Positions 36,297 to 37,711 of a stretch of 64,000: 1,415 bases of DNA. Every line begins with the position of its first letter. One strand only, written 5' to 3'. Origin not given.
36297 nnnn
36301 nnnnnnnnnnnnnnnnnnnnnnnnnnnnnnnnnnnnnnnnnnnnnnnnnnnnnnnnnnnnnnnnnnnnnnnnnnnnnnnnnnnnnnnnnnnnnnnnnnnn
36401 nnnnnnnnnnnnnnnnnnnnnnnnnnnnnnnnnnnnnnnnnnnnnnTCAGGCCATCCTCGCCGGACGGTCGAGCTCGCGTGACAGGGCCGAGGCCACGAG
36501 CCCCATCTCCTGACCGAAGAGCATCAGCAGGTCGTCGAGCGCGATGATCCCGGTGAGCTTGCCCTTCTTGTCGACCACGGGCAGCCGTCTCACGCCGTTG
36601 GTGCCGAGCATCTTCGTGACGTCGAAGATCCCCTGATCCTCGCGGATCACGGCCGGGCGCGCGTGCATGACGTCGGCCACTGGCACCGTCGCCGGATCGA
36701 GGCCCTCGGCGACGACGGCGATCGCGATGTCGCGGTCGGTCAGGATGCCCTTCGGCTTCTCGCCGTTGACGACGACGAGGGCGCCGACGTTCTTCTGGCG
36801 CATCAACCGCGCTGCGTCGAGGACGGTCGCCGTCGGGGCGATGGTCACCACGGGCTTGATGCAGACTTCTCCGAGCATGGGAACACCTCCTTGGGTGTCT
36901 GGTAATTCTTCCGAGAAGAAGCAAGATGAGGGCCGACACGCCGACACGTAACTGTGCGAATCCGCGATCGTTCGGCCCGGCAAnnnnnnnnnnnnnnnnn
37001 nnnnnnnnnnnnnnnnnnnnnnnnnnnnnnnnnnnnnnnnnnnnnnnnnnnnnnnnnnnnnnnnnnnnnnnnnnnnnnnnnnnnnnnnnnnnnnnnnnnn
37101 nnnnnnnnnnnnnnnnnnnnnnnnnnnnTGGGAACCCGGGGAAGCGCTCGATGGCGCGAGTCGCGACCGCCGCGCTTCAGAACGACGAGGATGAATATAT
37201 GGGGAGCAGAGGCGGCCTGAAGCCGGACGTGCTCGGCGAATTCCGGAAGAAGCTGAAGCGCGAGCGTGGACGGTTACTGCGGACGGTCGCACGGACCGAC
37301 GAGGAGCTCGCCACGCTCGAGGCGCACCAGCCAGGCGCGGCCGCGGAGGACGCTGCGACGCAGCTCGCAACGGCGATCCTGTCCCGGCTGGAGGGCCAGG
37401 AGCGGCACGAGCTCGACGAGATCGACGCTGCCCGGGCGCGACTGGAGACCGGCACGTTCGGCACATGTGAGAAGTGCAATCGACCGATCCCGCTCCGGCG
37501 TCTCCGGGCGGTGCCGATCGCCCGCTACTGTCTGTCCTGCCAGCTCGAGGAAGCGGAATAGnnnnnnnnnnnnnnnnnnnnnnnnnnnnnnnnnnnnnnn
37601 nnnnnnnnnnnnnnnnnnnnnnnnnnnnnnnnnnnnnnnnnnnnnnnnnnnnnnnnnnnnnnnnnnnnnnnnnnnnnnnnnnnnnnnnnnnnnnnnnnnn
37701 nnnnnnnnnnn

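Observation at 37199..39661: GroES-less GroEL paralog co-operonic with a DksA/TraR zinc finger and followed by usp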

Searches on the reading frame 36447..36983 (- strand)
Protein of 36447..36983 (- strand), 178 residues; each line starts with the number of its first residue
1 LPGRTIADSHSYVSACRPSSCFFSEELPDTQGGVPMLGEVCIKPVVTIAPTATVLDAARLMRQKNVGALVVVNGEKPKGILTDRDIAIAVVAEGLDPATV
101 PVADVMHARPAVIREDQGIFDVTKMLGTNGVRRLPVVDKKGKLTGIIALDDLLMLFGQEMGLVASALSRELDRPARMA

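Call 3: search_protein_families(library=pfam, proteins=[window:36447-36983:-])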
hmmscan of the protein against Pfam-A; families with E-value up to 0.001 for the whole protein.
window:36447-36983:- (178 aa): 1 family
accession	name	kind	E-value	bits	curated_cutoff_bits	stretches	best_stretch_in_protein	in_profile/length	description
PF00571.33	CBS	-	1.1e-27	96.5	24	2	38-90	2-55/57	CBS domain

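Call 4: search_protein_families(library=ncbifam, proteins=[window:36447-36983:-])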
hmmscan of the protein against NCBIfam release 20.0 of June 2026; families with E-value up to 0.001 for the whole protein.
window:36447-36983:- (178 aa): 25 families
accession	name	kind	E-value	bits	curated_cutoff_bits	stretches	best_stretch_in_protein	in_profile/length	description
TIGR00393.1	kpsF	subfamily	4.2e-12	46.2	203.7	1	45-147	166-267/268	KpsF/GutQ family sugar-phosphate isomerase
NF011449.0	PRK14869.2-5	equivalog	9.8e-12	44.6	411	2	43-90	76-124/451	putative manganese-dependent inorganic diphosphatase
NF011440.0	PRK14869.1-2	equivalog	1.8e-11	43.4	746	1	96-154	63-121/541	putative manganese-dependent inorganic diphosphatase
NF011442.0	PRK14869.1-4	equivalog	1.8e-11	43.2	400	1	101-156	71-126/543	putative manganese-dependent inorganic diphosphatase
NF011447.0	PRK14869.2-3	equivalog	5.3e-11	41.8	522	2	102-159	70-127/540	putative manganese-dependent inorganic diphosphatase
NF053704.1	TransRegCcpNBacil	equivalog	9.4e-11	41.5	260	2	41-141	81-182/208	transcriptional regulator CcpN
TIGR01302.1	IMP_dehydrog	equivalog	1.2e-10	40.9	481.5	1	40-153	85-197/450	IMP dehydrogenase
NF011443.0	PRK14869.1-5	equivalog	1.4e-10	40.2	335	1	101-153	70-122/546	putative manganese-dependent inorganic diphosphatase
TIGR01303.1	IMP_DH_rel_1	equivalog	5.5e-09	35.4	562.75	1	44-148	97-194/475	GuaB1 family IMP dehydrogenase-related protein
NF041552.1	TF_PrdR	equivalog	1.6e-08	33.3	795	0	99-156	5-62/577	sigma-54 dependent transcriptional regulator PrdR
NF005869.0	PRK07807.1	equivalog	2.8e-08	33.2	549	1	44-152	98-200/479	GuaB1 family IMP dehydrogenase-related protein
NF011445.0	PRK14869.2-1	equivalog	2.8e-08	32.6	483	1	102-151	70-119/548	putative manganese-dependent inorganic diphosphatase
NF053863.1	DS11_antiphage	equivalog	1.1e-07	31.3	260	1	43-156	83-192/305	CBS domain-containing anti-phage protein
NF008581.0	PRK11543.1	equivalog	1.9e-07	30.5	481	1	47-152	211-315/321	arabinose-5-phosphate isomerase GutQ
NF041569.1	A-tRNAntase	equivalog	7.2e-07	27.8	1440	1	38-155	312-425/880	A-adding tRNA nucleotidyltransferase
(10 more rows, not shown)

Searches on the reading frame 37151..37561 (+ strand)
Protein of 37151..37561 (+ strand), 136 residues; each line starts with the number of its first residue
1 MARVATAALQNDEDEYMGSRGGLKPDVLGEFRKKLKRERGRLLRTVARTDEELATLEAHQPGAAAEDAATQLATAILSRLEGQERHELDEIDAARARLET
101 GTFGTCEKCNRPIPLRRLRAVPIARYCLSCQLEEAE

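Call 3: search_protein_families(library=pfam, proteins=[window:37151-37561:+])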
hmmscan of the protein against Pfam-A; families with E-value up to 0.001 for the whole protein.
window:37151-37561:+ (136 aa): 1 family
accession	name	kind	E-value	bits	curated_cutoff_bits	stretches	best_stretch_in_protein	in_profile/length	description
PF01258.23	zf-dskA_traR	-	1e-11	45.1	24.9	1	101-131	1-31/36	Prokaryotic dksA/traR C4-type zinc finger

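Call 4: search_protein_families(library=ncbifam, proteins=[window:37151-37561:+])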
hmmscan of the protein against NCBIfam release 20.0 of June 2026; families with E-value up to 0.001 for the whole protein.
window:37151-37561:+ (136 aa): 6 families
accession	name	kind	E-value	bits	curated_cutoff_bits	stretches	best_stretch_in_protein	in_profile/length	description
NF033459.1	DksA_like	equivalog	3.8e-19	69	105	1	28-131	3-106/113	RNA polymerase-binding protein DksA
TIGR02420.1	dksA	equivalog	4.4e-17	62.5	115.5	1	27-131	5-108/110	RNA polymerase-binding protein DksA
TIGR02890.1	bacill_yteA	subfamily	1.9e-14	54.1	134.4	1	31-134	6-117/159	regulatory protein, yteA family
TIGR02419.1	C4_traR_proteo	subfamily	2e-09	37.9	59.7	1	87-131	14-60/64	phage/conjugal plasmid C-4 type zinc finger protein, TraR family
NF008045.0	PRK10778.1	equivalog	6.3e-09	36.2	289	1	27-131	36-139/151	RNA polymerase-binding protein DksA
NF008243.0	PRK11019.1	equivalog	4.5e-08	33.4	96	1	89-134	21-67/88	DksA/TraR family C4-type zinc finger protein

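Call 42: search_solved_structures(query=window:37199-37558:+, max_evalue=0.01, show_alignments=2)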
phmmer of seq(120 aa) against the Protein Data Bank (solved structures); distinct sequences matched with E-value up to 0.01: 6.
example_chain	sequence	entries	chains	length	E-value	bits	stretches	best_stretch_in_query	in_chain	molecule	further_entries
2kq9_A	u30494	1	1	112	3.3e-11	46.6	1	17-115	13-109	DnaK suppressor protein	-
4ijj_A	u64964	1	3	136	1.6e-07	34.7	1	15-115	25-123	Putative C4-type zinc finger protein, DksA/TraR family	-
1tjl_A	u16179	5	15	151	2.2e-07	34.3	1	12-115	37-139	DnaK suppressor protein | RNA polymerase-binding transcription factor DksA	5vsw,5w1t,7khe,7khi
2kgo_A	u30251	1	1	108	5e-05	26.7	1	73-118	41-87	Uncharacterized protein ybiI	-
6ptg_A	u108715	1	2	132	9.7e-05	25.8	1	12-115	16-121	DnaK Suppressor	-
4mje_A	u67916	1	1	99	0.0086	19.5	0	73-115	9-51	Probable glutaredoxin ssr2061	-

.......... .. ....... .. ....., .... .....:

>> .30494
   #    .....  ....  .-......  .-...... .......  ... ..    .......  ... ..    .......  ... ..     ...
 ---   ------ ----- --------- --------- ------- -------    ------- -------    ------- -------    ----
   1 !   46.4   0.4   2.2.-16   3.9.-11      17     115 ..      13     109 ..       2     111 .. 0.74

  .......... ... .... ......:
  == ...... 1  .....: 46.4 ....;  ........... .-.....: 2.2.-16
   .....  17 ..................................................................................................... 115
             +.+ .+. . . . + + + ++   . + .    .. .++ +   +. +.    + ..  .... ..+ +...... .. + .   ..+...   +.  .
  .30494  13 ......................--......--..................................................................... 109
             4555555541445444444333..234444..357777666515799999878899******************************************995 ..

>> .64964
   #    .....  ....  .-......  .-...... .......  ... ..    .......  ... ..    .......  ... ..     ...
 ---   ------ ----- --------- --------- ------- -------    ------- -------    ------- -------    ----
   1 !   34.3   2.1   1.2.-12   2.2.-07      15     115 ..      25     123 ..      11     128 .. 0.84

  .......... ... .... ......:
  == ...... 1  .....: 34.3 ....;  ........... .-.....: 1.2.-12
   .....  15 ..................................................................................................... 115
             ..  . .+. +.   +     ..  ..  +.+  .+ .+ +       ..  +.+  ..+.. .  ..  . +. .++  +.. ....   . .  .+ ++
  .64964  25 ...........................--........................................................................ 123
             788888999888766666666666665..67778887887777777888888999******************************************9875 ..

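Call 43: find_related_loci(query=A1, collection=metagenome_contigs, flank=4000)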
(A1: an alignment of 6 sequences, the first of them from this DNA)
Query A1 (120 aa) in metagenome_contigs; peptide patterns used: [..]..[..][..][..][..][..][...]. (x = any residue, [..] = any of these).
256 stretches matched a pattern; 54 encode a relative of the query (tblastn E <= 1e-3); 54 distinct loci.
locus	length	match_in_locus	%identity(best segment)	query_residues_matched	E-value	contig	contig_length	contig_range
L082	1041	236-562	74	10-118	1e-47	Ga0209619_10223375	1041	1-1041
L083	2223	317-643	74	10-118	1e-45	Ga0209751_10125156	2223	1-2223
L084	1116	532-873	64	7-120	9e-48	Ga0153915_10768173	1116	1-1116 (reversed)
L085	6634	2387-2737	64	4-117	1e-45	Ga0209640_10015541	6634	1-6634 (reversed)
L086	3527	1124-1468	62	1-115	4e-44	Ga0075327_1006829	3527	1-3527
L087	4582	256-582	72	10-118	2e-43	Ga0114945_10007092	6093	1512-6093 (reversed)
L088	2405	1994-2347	60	1-118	3e-43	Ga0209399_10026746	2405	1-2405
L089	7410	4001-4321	67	9-115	2e-42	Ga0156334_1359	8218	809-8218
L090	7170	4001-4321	67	9-115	2e-42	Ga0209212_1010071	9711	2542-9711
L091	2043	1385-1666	73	25-118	2e-42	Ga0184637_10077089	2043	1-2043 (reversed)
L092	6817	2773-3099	65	7-115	2e-42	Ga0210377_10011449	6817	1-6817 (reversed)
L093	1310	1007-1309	75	10-110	2e-43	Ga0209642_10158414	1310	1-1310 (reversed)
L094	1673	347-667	64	10-116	2e-42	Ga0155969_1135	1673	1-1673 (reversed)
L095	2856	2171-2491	65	10-116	5e-41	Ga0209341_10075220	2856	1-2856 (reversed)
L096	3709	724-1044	64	10-116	2e-40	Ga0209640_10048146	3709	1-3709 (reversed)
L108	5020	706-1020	59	14-118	2e-36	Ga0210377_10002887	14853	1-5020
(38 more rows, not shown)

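Call 66: search_solved_structures(query=window:37199-37558:+, max_evalue=0.00001, show_alignments=3)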
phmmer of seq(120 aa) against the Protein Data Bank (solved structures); distinct sequences matched with E-value up to 0.00001: 3.
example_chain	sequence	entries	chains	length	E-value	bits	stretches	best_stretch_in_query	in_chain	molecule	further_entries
2kq9_A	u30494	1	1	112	3.3e-11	46.6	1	17-115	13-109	DnaK suppressor protein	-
4ijj_A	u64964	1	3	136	1.6e-07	34.7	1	15-115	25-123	Putative C4-type zinc finger protein, DksA/TraR family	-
1tjl_A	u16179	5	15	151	2.2e-07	34.3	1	12-115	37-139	DnaK suppressor protein | RNA polymerase-binding transcription factor DksA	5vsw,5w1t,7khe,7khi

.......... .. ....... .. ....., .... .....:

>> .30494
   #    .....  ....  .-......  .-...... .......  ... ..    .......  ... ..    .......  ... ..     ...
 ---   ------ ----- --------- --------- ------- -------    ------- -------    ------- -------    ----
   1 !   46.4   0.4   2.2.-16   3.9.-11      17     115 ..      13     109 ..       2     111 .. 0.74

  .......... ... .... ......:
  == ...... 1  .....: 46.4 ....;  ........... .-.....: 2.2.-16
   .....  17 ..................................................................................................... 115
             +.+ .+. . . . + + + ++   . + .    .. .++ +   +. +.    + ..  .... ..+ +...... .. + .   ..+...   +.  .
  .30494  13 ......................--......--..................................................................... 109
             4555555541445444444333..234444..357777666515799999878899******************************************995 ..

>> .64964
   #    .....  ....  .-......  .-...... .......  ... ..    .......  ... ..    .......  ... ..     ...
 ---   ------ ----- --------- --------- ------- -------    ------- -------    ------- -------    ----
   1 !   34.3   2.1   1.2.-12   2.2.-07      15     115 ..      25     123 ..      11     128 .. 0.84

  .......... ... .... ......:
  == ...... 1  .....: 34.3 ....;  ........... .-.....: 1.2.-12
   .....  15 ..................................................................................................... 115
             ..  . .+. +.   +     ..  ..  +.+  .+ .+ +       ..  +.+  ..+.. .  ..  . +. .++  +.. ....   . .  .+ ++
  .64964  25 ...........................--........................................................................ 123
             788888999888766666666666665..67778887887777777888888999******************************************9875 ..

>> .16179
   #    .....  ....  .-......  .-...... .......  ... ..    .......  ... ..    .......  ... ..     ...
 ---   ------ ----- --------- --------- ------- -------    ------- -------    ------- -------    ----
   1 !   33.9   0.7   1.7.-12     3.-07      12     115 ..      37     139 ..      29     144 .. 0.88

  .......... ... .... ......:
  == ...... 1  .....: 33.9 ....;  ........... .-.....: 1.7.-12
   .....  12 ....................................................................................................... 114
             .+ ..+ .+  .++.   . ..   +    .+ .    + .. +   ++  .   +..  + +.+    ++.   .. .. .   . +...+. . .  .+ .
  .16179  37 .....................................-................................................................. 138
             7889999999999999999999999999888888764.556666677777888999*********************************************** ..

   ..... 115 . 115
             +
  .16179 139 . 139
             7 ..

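Call 73: find_homologous_proteins(query=window:37199-37558:+, max_evalue=0.00001)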
Query seq(120 aa) (120 aa): 615 proteins with E <= 0.00001 among 872 candidates; the best 120 are listed.
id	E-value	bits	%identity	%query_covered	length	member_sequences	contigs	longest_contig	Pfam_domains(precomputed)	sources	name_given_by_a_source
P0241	2.8e-67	242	96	100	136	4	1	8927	PF01258.24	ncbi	-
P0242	3.2e-55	203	81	98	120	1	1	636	PF01258.24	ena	-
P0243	4.7e-53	196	75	98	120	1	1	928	PF01258.24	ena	-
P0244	1.5e-44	169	75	88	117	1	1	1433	PF01258.24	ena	-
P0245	9.2e-44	166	74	91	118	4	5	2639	PF01258.24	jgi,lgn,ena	-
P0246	1.2e-43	166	74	91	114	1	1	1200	PF01258.24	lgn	-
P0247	1.7e-43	165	73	88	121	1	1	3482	PF01258.24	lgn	-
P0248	2.7e-43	165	74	88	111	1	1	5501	PF01258.24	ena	-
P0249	2.9e-43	164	72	91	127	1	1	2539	PF01258.24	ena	-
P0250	3.5e-43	164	72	91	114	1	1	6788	PF01258.24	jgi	jgi:DnaK suppressor protein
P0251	4.1e-43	164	67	97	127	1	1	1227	PF01258.24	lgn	-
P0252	6.0e-43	163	67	98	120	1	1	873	PF01258.24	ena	-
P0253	7.0e-43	163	74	90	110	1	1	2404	PF01258.24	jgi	jgi:DnaK suppressor protein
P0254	1.1e-42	163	77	73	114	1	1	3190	PF01258.24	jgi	jgi:DnaK suppressor protein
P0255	3.3e-42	161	70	91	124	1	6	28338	PF01258.24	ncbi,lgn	-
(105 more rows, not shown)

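Call 78: search_protein_families(library=pfam, proteins=[L108:1779-3197:+, L108:3334-4140:+, L108:4304-4930:+])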
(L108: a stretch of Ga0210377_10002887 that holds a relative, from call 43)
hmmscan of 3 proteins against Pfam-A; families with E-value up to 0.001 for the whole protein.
L108:1779-3197:+ (472 aa): 9 families
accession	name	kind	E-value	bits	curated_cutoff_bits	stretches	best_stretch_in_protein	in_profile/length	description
PF00158.32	Sigma54_activat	-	4.5e-68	228.6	20.2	1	149-314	2-167/168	Sigma-54 interaction domain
PF00072.30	Response_reg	-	1.1e-23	84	30.2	1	10-119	1-110/111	Response regulator receiver domain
PF25601.1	AAA_lid_14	-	7e-23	80.7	27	1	320-397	1-81/87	AAA+ ATPase lid domain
PF14532.12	Sigma54_activ_2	-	2.2e-22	80.2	25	1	149-319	1-138/138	Sigma-54 interaction domain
PF01078.27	Mg_chelatase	-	1.7e-06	28.1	20.3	0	230-289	96-157/207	Magnesium chelatase, subunit ChlI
PF13191.12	AAA_16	-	9.4e-06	26.7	32.6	1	148-212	2-64/167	AAA ATPase domain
PF00004.35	AAA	-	2.1e-05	25.4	21.2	1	172-306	1-128/131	ATPase family associated with various cellular activities (AAA)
PF07728.20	AAA_5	-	5.3e-05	23.7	22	1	171-290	1-123/139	AAA domain (dynein-related subfamily)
PF02954.25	HTH_8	-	0.00061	19.9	22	0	430-463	4-37/42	Bacterial regulatory protein, Fis family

L108:3334-4140:+ (268 aa): 0 families

L108:4304-4930:+ (208 aa): 0 families

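Call 94: predict_structure(alignment_id=A3)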
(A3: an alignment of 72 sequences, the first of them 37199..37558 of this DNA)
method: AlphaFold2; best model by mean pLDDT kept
length: 120 residues; sequences in the alignment: 72
mean_pLDDT: 77.5   pTM: 0.35
mean pLDDT of the five models: 77.5, 70.6, 68.8, 67.6, 65.1
residues with pLDDT >= 90: 9; 70-90: 87; 50-70: 16; < 50: 8
segments of 3 or more residues with pLDDT < 50: 1-6
pLDDT, mean of each block of 10 residues (from residue 1): 49 84 90 78 56 77 83 86 83 87 74 83
secondary structure, 60 per line:
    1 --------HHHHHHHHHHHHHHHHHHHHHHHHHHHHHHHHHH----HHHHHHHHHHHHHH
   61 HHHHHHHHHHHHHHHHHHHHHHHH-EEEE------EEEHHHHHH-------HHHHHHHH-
elements in order: H9-42 H47-84 E86-89 E96-98 H99-104 H112-119

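Call 96: fold_search(model_id=the predicted structure, library=pdb)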
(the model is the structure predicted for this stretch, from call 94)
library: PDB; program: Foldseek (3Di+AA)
matches with E <= 10: 40; with E <= 0.001: 0
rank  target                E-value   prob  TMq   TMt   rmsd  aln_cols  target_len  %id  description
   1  4ijj_B                2.5e-03  1.00  0.52  0.49   7.3       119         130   28  Structure of transcription factor DksA2 from Pseudomonas aeruginosa (released 2013-02-27)
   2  4ijj_A                2.9e-03  1.00  0.52  0.49   7.3       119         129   28  Structure of transcription factor DksA2 from Pseudomonas aeruginosa (released 2013-02-27)
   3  1tjl_A                7.8e-03  1.00  0.52  0.45   7.6       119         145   26  Crystal structure of transcription factor DksA from E. coli (released 2004-09-07)
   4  6ptg_A                1.0e-02  0.95  0.26  0.36  14.7        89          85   27  Structure of RNA polymerase binding protein and transcriptional regulator Dks from Chlamydia trachomatis L2 (LGV434) (released 2019-07-24)
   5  6ptg_B                1.3e-02  0.94  0.26  0.36  15.4        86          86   26  Structure of RNA polymerase binding protein and transcriptional regulator Dks from Chlamydia trachomatis L2 (LGV434) (released 2019-07-24)
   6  7khi_M                3.0e-02  0.98  0.51  0.45   7.4       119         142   27  Escherichia coli RNA polymerase and rrnBP1 promoter complex with DksA/ppGpp (released 2020-10-28)
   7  6n57_M                6.5e-02  0.92  0.25  0.42   9.0        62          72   24  Cryo-EM structure of Escherichia coli RNAP polymerase bound with TraR in conformation I (released 2020-02-26)
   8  2kgo_MODEL_1_A        1.0e-01  0.69  0.25  0.34   6.7        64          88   34  Solution NMR structure of Zn finger protein YBIL from Escherichia coli. NESG target ET107, OCSP target EC0402 (released 2009-03-31)
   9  5w1s_M                8.3e-01  0.35  0.26  0.43   8.4        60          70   23  X-ray crystal structure of Escherichia coli RNA polymerase and TraR complex (released 2017-06-14)
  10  4bv3                  2.1e+00  0.08  0.17  0.08   5.4        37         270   32  CRYSTAL STRUCTURE OF SIRT3 IN COMPLEX WITH THE INHIBITOR EX-527 AND NAD (released 2013-07-17)
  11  4bn4                  3.4e+00  0.07  0.17  0.08   5.3        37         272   32  Structure of human SIRT3 in complex with ADP-ribose (released 2013-06-26)
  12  7cq3_A                4.5e+00  0.08  0.22  0.11   4.3        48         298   23  Crystal structure of Slx1-Slx4 (released 2021-06-16)
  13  6iso_E                4.5e+00  0.06  0.17  0.08   5.4        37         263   32  Human SIRT3 Recognizing H3K4cr (released 2019-01-23)
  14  6fhq_A                4.9e+00  0.09  0.22  0.39   3.9        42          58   17  Crystal structure of human BAZ2B PHD zinc finger in complex with Fr 21 (released 2018-03-21)
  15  5d7n_E                4.9e+00  0.05  0.17  0.08   5.4        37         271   32  Crystal structure of human Sirt3 at an improved resolution (released 2015-12-02)
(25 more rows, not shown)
